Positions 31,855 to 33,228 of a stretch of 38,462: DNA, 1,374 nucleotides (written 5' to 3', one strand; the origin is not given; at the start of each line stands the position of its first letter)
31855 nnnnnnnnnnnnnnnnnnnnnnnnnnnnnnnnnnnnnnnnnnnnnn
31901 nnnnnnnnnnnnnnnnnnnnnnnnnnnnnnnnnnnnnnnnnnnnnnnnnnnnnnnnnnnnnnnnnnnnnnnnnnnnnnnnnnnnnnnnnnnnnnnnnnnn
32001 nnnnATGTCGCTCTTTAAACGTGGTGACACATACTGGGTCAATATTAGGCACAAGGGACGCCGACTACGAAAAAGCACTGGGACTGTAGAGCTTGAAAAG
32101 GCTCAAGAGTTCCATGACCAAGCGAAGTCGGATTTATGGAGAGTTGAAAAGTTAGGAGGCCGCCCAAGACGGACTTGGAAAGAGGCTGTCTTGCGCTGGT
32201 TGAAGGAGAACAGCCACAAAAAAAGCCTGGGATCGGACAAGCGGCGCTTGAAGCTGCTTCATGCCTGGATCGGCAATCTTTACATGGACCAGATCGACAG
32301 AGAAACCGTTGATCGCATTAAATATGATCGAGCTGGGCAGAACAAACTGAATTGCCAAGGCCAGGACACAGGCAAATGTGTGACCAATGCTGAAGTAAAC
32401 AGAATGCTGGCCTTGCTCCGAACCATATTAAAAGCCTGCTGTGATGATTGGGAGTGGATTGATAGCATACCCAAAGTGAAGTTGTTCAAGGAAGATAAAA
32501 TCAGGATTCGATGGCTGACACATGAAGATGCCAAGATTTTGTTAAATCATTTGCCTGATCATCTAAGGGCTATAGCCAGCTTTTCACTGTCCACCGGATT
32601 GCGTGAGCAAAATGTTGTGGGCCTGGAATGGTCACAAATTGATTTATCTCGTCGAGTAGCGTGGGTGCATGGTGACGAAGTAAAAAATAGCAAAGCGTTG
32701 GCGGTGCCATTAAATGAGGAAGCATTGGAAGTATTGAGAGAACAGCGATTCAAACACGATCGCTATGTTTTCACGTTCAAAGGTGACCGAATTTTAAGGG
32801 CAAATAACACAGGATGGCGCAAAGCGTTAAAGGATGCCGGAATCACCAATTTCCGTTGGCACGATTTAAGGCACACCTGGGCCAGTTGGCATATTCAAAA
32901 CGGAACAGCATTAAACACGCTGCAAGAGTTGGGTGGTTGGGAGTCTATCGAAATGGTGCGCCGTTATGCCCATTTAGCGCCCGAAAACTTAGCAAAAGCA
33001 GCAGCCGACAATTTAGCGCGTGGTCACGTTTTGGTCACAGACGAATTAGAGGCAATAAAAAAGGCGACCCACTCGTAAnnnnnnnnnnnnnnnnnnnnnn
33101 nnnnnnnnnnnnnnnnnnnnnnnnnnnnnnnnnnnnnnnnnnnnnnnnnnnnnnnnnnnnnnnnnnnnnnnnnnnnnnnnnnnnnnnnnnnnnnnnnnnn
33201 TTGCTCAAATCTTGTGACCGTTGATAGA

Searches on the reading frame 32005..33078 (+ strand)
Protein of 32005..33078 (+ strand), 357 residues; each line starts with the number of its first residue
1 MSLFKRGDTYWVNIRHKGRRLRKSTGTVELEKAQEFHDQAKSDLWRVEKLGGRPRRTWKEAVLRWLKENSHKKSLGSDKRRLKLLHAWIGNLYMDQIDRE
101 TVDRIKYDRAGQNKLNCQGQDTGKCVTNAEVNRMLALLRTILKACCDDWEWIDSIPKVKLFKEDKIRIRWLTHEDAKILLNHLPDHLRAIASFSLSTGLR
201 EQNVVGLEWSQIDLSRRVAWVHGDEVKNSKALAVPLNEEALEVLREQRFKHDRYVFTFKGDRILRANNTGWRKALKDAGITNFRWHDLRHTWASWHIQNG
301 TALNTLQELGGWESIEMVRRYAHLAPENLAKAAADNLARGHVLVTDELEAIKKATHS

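Call 12: search_protein_families(library=pfam, proteins=[window:32005-33078:+], max_evalue=0.01)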
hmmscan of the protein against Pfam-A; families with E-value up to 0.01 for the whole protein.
window:32005-33078:+ (357 aa): 1 family
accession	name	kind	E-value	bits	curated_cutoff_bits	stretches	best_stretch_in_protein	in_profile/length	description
PF00589.27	Phage_integrase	-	9.1e-33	113.9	27.1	1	169-326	1-170/172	Phage integrase family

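Call 14: find_related_loci(query=window:32005-33078:+, collection=genome_contigs, flank=10000)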
Query window:32005-33078:+ (357 aa) in genome_contigs; peptide patterns used: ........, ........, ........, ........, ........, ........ (x = any residue, [..] = any of these).
523 stretches matched a pattern; 311 encode a relative of the query (tblastn E <= 1e-3); the best 80 are kept; 80 distinct loci.
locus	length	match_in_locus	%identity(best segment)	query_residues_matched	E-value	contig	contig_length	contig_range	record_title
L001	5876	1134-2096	51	1-333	5e-111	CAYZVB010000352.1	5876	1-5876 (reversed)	MAG TPA_asm: uncultured Granulosicoccaceae bacterium isolate SRP268394_co1_144 genome assembly, contig: NODE_19167_lengt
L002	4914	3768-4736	49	1-333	3e-104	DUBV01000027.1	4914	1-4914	MAG TPA_asm: Thiotrichaceae bacterium isolate UWMA-0311 NODE_21705_length_4914_cov_0.093873, whole genome shotgun sequen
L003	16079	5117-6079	48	1-330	2e-99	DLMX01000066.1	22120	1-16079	MAG TPA_asm: Methylophilaceae bacterium UBA7525 UBA7525_contig_4406, whole genome shotgun sequence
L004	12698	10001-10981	48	1-337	7e-98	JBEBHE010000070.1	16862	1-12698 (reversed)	MAG: Burkholderiales bacterium isolate ATF_14 NODE_1455_length_16862_cov_4.369564, whole genome shotgun sequence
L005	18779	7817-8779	49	1-333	2e-108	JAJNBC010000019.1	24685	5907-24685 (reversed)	MAG: Gammaproteobacteria bacterium isolate C_No_T20_A_bin.80 scaffold_1156, whole genome shotgun sequence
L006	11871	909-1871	47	1-333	4e-94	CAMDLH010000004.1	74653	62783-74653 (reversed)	MAG: Bordetella parapertussis isolate TH-11nov19-107 genome assembly, contig: TH-11nov19-C590, whole genome shotgun sequ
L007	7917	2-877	48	27-330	7e-94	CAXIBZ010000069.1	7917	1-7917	MAG TPA_asm: uncultured Methylophilaceae bacterium isolate ERR7163067_binner13_57 genome assembly, contig: ERZ8868625.10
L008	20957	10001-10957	46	1-334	2e-93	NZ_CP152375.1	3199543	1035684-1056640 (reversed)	Neisseria sp. Ec49-e6-T10 chromosome, complete genome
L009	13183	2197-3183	48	1-338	1e-92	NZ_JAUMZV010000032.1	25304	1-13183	MAG: Kingella sp. (in: b-proteobacteria) isolate S18M_Sa_18 NODE_348_length_25304_cov_144.146818, whole genome shotgun s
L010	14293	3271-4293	44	3-355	2e-90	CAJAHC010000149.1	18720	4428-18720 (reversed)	MAG: uncultured Methylococcaceae bacterium isolate Loc090907-8m_bin-840 genome assembly, contig: bin-840:149/671, whole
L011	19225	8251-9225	46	1-338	4e-90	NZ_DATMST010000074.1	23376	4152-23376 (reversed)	MAG: Sphingopyxis sp. isolate SMAG_U12993 k141_106187, whole genome shotgun sequence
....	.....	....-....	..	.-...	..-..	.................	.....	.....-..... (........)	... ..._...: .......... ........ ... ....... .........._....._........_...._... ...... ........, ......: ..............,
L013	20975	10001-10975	46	1-338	1e-89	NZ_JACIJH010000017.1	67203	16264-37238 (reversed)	Sphingopyxis panaciterrulae strain DSM 27163 Ga0373341_17, whole genome shotgun sequence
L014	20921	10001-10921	47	1-319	2e-89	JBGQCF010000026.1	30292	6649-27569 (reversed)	MAG: Gammaproteobacteria bacterium isolate OBJ2_061818_110_47 k141_516773_length_30292_cov_46.4275, whole genome shotgun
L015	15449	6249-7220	44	1-337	1e-88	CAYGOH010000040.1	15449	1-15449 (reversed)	MAG TPA_asm: uncultured Sphingobium sp. isolate ERP116193_co1_356 genome assembly, contig: NODE_10004_length_15449_cov_4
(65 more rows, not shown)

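Call 45: search_protein_families(library=ncbifam, proteins=[window:32005-33078:+], max_evalue=0.001)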
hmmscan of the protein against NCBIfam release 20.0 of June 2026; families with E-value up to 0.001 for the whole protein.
window:32005-33078:+ (357 aa): 8 families
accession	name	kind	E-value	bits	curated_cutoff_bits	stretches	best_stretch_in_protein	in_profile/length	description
NF040815.2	recomb_XerA_Arch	equivalog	5.4e-21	75.3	220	1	125-331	55-261/263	site-specific tyrosine recombinase/integron integrase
TIGR02224.1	recomb_XerC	equivalog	1.9e-14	53.7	335.15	1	126-332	61-285/295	tyrosine recombinase XerC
TIGR02225.1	recomb_XerD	equivalog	2.9e-12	46.5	329.6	1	169-335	102-285/290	site-specific tyrosine recombinase XerD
NF001399.0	PRK00283.1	subfamily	6e-11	42.1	279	1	68-335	20-294/300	tyrosine recombinase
TIGR02249.1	integrase_gron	subfamily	4.5e-08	32.8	265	0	271-325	246-301/315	integron integrase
NF002331.0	PRK01287.1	subfamily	7e-08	31.8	371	1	188-331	165-319/365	site-specific tyrosine recombinase XerC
NF003462.0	PRK05084.1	equivalog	3.7e-06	25.9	267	1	189-333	199-353/360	tyrosine recombinase XerS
NF011946.0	PRK15417.1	equivalog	4e-06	26.2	435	0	133-249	82-193/337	integron integrase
